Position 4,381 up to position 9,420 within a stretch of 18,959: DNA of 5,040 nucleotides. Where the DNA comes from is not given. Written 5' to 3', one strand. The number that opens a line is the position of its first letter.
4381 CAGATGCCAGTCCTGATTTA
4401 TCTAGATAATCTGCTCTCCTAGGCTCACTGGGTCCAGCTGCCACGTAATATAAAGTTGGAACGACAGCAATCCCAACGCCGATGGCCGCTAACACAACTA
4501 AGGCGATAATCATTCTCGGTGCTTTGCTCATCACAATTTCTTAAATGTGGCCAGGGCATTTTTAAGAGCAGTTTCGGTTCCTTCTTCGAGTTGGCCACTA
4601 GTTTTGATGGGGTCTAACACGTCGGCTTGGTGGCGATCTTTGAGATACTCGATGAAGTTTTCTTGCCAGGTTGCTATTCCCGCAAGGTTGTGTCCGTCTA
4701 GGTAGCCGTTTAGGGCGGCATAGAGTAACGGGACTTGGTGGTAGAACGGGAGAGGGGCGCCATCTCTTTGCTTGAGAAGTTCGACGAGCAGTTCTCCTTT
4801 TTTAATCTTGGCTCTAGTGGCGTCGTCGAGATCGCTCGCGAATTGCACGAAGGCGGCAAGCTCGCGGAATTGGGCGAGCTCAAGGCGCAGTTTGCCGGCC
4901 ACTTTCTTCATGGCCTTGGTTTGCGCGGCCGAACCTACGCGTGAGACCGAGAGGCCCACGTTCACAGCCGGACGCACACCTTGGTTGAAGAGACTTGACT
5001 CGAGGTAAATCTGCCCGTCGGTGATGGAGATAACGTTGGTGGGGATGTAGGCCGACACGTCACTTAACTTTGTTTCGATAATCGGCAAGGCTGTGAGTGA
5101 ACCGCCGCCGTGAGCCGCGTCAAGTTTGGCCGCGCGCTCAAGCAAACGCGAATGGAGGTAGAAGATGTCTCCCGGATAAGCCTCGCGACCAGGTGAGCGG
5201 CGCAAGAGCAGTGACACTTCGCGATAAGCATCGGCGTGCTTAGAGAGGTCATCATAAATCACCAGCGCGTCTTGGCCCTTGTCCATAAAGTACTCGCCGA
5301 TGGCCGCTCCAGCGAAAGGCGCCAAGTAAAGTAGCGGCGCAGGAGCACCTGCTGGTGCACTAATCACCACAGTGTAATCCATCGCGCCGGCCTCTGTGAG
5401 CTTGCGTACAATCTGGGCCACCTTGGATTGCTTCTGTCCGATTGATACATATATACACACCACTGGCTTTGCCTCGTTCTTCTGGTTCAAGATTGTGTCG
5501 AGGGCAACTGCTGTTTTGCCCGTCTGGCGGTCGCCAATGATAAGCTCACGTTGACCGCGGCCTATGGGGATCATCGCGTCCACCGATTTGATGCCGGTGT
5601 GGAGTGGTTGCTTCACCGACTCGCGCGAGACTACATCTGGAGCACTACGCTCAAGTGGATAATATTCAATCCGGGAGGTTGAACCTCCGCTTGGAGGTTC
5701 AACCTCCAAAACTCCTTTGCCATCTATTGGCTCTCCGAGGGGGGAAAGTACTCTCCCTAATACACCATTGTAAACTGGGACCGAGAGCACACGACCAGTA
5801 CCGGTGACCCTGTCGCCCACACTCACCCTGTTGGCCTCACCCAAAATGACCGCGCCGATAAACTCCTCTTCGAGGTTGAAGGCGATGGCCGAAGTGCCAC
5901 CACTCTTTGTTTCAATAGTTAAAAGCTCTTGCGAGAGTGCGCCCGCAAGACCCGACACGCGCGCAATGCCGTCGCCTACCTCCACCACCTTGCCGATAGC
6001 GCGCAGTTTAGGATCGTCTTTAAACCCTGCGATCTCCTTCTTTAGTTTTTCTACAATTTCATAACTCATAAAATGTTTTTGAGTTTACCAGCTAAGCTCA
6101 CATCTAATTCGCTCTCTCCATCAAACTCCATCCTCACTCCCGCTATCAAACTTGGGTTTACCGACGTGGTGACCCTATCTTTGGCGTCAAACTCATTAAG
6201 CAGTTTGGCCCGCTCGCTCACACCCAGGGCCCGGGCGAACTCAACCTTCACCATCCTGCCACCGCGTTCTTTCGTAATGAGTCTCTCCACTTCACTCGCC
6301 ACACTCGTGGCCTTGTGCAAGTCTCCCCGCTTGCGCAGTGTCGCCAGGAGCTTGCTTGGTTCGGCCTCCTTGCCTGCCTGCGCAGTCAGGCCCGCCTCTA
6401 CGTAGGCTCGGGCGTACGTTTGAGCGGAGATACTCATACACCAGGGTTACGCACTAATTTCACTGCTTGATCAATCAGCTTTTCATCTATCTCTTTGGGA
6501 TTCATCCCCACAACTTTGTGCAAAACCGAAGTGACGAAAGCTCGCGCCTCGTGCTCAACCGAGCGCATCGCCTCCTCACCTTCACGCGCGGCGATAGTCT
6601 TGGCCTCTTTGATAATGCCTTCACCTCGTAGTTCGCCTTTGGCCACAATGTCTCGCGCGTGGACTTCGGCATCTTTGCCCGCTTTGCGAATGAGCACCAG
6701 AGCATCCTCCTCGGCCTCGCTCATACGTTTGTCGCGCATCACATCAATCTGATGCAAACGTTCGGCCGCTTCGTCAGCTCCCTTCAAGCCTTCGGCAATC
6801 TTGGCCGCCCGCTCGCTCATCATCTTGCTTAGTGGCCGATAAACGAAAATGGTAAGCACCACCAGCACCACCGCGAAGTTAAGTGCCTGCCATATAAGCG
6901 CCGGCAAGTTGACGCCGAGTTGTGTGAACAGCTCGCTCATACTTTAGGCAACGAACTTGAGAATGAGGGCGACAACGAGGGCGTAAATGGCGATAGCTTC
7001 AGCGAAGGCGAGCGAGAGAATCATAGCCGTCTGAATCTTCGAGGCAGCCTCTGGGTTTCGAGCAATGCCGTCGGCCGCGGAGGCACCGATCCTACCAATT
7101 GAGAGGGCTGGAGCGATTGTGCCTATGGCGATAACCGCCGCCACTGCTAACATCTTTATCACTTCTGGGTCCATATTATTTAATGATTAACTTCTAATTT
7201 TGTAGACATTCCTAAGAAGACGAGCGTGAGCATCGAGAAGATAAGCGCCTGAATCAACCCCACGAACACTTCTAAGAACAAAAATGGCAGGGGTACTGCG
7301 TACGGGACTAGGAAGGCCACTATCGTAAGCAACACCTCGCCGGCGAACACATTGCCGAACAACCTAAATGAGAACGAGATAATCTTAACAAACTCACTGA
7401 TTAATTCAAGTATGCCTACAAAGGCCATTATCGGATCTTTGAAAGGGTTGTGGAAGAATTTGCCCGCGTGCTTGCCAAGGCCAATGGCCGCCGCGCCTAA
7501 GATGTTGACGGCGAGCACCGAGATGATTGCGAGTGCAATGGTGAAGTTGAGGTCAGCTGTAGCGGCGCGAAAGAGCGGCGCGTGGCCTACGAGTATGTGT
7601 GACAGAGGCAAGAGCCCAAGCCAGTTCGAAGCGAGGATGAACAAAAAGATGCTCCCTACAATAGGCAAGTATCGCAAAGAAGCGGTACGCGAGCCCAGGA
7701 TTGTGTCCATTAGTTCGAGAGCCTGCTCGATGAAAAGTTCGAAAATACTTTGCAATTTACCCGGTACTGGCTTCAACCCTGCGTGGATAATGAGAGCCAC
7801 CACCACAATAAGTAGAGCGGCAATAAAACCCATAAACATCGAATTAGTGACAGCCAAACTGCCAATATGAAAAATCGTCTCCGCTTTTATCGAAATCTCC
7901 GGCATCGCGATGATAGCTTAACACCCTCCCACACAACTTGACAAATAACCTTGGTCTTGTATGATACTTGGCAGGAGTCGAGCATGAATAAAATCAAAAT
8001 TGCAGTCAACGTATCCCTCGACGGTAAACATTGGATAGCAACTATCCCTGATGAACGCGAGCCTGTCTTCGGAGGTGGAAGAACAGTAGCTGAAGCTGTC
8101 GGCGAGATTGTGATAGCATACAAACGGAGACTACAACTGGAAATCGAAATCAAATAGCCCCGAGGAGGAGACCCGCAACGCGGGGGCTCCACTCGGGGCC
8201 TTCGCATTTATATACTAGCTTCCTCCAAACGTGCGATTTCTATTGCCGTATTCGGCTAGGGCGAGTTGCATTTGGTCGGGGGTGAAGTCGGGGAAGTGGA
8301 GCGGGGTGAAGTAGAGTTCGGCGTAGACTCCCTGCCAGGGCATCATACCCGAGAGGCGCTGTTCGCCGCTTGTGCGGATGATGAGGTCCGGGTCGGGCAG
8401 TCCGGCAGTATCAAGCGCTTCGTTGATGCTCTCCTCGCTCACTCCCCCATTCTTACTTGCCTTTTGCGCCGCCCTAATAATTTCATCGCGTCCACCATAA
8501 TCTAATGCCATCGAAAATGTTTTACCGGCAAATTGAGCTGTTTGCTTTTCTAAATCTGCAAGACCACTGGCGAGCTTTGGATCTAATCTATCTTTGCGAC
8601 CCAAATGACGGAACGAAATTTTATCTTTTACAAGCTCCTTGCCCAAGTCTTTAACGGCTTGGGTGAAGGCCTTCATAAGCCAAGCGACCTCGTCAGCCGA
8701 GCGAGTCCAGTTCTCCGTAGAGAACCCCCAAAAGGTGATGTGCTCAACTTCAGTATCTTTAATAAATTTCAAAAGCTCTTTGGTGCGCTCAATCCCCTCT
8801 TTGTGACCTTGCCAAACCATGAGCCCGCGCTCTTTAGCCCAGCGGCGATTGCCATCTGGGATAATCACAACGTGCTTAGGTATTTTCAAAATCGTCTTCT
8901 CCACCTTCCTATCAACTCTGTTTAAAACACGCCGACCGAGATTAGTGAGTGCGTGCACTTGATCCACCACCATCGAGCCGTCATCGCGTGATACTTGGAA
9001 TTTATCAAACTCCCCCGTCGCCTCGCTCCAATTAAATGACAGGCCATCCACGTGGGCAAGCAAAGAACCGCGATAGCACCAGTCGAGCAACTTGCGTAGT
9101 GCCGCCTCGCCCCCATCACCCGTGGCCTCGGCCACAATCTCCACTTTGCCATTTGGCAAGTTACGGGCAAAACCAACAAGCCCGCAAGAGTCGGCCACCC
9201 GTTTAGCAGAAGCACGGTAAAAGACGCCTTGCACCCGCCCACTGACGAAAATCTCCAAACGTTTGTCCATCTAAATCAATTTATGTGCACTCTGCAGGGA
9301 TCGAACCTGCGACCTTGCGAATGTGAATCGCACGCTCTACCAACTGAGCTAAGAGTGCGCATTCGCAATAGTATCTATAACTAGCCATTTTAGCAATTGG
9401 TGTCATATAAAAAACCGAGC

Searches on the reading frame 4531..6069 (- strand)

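Call 32: search_protein_families(library=pfam, proteins=[window:4531-6069:-], max_evalue=0.001)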
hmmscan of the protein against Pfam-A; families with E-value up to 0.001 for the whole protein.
window:4531-6069:- (512 aa): 3 families
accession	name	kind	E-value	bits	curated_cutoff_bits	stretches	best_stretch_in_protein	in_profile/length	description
PF00006.31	ATP-synt_ab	-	2.5e-79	266.3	29.5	1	159-376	1-213/213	ATP synthase alpha/beta family, nucleotide-binding domain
PF00306.32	ATP-synt_ab_C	-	4.2e-39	134.2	27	1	383-509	1-126/126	ATP synthase alpha/beta chain, C terminal domain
PF02874.29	ATP-synt_ab_N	-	1.5e-09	38.7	20.9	1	23-92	3-69/69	ATP synthase alpha/beta family, beta-barrel domain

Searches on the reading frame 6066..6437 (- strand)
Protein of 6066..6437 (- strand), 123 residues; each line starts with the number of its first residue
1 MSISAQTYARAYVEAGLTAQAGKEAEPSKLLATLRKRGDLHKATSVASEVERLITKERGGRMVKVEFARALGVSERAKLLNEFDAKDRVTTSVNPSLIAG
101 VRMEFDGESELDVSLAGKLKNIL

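Call 32: search_protein_families(library=pfam, proteins=[window:6066-6437:-], max_evalue=0.001)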
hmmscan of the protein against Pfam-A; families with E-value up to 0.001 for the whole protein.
window:6066-6437:- (123 aa): 1 family
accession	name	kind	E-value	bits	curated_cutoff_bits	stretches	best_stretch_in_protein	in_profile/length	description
PF00213.23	OSCP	-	2e-08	34.9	22.3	1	24-122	66-168/172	ATP synthase delta (OSCP) subunit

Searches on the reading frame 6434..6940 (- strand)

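Call 32: search_protein_families(library=pfam, proteins=[window:6434-6940:-], max_evalue=0.001)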
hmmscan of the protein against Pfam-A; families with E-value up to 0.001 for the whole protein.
window:6434-6940:- (168 aa): 1 family
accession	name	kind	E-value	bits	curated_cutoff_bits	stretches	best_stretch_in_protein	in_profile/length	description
PF00430.23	ATP-synt_B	-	2.4e-18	66.9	28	1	15-143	2-130/132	ATP synthase B/B' CF(0)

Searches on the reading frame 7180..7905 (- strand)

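Call 32: search_protein_families(library=pfam, proteins=[window:7180-7905:-], max_evalue=0.001)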
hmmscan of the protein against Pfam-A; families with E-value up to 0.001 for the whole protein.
window:7180-7905:- (241 aa): 1 family
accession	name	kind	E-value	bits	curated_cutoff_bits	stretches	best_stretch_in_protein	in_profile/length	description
PF00119.25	ATP-synt_A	-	4.5e-42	144.8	33.9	1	23-231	1-216/217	ATP synthase A chain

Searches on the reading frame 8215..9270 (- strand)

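Call 32: search_protein_families(library=pfam, proteins=[window:8215-9270:-], max_evalue=0.001)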
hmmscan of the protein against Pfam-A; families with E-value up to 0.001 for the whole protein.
window:8215-9270:- (351 aa): 2 families
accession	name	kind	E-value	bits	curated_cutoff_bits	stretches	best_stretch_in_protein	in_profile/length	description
PF01255.24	Prenyltransf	-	4.5e-66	223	27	1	137-349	1-219/219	Putative undecaprenyl diphosphate synthase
PF00708.24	Acylphosphatase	-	4.9e-19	68.8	22.5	1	6-93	2-85/85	Acylphosphatase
